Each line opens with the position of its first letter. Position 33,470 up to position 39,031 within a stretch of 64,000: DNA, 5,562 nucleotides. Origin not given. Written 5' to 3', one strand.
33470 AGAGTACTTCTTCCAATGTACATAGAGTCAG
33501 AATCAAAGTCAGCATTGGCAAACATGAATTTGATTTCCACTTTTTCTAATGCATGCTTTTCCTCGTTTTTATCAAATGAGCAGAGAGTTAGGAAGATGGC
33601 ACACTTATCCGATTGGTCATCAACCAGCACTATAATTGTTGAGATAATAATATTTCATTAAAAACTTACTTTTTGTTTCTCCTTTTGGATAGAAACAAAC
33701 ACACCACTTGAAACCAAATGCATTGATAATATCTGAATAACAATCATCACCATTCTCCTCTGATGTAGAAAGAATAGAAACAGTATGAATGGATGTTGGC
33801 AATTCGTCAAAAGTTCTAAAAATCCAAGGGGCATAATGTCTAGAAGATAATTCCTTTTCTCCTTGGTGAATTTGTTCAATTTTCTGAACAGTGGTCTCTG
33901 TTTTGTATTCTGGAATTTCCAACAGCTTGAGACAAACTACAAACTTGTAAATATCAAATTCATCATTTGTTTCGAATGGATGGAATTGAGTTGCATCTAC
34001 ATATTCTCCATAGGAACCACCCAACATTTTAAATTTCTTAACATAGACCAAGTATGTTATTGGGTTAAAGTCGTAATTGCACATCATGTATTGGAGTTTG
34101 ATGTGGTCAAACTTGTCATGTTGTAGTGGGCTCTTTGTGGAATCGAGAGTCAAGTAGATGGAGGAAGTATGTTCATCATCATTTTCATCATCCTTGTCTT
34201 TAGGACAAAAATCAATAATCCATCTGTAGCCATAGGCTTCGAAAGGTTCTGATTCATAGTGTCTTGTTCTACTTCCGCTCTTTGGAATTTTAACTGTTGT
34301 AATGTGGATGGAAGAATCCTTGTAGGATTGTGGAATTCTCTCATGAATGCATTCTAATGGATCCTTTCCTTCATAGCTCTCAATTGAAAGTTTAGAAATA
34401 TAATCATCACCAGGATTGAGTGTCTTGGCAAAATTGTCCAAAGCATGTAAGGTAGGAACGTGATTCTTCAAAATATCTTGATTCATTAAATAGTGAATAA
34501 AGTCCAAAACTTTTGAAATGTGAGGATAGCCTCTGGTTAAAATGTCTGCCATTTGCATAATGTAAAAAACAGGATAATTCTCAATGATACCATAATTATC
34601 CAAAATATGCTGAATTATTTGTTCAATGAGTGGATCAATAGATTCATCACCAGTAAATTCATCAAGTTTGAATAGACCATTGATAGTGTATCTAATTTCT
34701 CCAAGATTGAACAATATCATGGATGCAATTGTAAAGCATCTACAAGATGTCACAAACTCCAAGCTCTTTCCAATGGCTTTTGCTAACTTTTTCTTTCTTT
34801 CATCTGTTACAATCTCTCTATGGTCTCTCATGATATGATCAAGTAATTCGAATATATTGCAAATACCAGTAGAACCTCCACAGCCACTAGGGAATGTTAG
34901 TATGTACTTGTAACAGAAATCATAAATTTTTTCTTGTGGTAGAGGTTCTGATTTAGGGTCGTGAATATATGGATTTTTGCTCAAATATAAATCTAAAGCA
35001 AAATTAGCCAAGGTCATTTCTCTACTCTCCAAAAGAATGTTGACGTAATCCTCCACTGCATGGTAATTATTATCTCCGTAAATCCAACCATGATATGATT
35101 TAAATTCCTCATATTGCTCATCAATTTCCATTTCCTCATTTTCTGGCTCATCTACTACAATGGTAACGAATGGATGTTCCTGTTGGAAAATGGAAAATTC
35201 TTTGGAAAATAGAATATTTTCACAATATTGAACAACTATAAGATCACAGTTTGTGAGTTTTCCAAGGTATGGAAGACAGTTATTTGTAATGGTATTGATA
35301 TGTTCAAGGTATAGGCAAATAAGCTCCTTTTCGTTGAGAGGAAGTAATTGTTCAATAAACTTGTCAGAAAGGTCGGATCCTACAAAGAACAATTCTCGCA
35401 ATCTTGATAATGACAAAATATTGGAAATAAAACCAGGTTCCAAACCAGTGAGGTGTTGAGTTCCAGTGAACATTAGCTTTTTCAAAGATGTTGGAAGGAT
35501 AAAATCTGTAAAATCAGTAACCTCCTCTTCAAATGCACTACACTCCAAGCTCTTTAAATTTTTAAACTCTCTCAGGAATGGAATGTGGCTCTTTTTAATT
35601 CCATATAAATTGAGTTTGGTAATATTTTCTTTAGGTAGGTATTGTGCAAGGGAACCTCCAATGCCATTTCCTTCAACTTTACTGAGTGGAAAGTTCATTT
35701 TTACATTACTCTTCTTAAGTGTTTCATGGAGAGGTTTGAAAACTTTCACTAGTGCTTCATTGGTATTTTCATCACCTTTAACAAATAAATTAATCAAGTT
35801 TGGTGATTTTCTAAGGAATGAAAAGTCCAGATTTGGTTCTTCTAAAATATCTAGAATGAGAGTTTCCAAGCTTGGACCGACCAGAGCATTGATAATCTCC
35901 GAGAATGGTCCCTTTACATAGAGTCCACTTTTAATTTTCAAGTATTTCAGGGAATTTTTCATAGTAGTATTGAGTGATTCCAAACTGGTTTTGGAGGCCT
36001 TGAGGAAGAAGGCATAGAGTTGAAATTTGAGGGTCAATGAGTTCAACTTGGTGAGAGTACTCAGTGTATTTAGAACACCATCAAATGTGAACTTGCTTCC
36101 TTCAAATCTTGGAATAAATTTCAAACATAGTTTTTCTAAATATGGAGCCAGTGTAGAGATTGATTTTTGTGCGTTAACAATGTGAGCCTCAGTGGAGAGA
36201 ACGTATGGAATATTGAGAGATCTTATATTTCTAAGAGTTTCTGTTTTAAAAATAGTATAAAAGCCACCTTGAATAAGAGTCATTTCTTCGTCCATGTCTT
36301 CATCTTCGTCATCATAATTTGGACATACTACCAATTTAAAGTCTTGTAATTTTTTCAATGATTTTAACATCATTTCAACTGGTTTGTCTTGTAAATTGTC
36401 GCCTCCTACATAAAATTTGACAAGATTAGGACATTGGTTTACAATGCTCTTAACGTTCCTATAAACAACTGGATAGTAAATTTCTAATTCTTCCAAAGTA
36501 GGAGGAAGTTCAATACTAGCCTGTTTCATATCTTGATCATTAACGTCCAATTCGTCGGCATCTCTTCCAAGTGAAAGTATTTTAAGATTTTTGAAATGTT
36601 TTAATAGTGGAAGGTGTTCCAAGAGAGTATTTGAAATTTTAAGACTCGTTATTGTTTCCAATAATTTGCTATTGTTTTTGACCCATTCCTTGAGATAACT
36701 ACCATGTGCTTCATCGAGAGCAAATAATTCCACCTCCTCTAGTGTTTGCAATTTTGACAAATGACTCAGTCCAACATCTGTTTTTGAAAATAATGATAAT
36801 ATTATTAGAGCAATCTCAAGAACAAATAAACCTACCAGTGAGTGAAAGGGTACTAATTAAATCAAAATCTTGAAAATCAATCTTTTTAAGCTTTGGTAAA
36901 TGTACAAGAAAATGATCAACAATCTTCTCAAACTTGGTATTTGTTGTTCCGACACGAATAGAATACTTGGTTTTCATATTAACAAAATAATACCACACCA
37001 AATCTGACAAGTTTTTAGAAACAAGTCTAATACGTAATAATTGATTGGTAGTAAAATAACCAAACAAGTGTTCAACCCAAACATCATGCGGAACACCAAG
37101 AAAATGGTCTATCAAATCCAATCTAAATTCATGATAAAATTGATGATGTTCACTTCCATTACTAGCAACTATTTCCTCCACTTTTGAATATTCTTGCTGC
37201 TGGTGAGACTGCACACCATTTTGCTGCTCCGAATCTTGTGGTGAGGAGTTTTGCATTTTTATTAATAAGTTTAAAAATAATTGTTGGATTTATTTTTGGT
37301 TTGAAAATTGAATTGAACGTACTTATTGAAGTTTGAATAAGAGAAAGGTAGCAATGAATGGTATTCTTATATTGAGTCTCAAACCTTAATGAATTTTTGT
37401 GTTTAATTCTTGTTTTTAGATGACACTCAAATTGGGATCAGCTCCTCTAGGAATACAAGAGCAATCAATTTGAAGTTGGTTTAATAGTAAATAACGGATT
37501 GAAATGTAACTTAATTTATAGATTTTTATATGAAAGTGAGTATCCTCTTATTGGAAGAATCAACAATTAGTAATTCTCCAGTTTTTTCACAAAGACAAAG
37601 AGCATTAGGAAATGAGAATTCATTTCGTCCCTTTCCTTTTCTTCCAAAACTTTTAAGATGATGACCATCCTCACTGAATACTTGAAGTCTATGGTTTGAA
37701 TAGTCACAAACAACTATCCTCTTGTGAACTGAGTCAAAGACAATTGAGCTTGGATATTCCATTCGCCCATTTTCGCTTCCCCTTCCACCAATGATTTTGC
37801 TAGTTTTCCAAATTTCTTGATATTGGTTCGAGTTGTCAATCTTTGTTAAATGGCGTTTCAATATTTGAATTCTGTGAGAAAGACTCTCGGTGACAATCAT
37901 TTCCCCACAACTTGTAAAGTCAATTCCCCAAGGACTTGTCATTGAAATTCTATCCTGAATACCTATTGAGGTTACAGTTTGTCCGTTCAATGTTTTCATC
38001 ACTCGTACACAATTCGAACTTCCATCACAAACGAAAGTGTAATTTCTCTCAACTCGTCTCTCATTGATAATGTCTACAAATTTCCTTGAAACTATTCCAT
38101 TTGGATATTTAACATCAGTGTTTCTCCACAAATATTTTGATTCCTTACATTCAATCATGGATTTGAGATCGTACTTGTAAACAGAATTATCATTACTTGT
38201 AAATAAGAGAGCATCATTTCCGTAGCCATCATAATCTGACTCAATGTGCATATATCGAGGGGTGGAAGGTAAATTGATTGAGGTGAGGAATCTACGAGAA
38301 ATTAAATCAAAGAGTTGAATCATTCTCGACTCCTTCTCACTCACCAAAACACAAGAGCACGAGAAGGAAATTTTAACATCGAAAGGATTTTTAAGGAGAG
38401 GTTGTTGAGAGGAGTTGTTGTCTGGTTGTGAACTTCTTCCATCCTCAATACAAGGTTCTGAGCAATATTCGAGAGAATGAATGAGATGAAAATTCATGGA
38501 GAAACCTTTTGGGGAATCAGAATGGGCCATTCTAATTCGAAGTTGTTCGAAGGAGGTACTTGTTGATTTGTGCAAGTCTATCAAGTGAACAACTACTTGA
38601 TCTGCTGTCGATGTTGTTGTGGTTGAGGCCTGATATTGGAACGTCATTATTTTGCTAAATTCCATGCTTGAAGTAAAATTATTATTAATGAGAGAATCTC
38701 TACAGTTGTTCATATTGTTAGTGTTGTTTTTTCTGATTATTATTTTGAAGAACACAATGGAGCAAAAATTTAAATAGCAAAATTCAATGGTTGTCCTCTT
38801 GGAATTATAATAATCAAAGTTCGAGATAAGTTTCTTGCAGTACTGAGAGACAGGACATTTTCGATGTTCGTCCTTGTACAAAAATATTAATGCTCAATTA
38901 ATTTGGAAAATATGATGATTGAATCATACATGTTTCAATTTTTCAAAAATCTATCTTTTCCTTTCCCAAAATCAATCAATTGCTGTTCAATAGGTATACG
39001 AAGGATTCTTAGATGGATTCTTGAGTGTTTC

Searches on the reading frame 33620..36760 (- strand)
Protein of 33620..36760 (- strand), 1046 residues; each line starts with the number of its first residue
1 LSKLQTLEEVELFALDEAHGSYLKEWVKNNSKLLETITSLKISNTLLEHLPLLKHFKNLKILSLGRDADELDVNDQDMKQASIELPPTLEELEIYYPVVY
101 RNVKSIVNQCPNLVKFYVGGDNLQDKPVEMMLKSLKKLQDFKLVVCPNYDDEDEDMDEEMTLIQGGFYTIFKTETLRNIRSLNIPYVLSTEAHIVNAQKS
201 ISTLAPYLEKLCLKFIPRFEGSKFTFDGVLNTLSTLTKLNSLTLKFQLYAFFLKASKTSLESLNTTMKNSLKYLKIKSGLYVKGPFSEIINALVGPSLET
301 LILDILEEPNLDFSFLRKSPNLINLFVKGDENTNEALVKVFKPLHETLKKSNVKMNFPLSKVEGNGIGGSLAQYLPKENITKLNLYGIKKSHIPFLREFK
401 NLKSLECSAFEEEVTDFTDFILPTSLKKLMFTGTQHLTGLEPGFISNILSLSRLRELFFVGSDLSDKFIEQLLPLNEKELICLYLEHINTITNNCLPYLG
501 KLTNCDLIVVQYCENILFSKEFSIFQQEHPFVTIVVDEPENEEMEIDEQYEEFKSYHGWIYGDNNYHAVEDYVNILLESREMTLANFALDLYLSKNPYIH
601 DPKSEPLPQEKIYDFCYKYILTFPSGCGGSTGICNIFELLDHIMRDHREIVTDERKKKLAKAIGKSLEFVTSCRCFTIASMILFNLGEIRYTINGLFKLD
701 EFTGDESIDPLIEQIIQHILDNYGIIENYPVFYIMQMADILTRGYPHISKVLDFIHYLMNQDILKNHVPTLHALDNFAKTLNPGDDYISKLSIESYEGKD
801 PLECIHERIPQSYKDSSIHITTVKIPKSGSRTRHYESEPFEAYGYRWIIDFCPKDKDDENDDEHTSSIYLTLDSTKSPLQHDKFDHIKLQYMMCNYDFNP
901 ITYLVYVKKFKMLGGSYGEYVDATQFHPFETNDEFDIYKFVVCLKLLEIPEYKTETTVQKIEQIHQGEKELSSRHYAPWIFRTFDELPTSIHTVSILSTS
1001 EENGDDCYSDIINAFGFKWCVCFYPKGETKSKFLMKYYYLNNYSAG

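Call 10: search_protein_families(library=pfam, proteins=[window:33620-36760:-], max_evalue=0.00001)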
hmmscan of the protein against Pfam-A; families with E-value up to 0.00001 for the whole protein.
window:33620-36760:- (1046 aa): 1 family
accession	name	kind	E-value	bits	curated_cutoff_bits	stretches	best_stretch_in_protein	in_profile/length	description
PF22486.2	MATH_2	-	8.7e-10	39.4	32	0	831-880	17-64/136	MATH domain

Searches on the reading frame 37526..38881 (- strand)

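Call 11: search_protein_families(library=pfam, proteins=[window:37526-38881:-], max_evalue=0.00001)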
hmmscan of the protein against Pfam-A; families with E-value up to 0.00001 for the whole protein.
window:37526-38881:- (451 aa): 2 families
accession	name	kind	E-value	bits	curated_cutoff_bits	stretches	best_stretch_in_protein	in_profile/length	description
PF01436.27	NHL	-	3e-15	55.8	20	0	376-402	3-28/28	NHL repeat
PF17170.10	DUF5128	-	1.5e-07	31.4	22.9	1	385-450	52-117/321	6-bladed beta-propeller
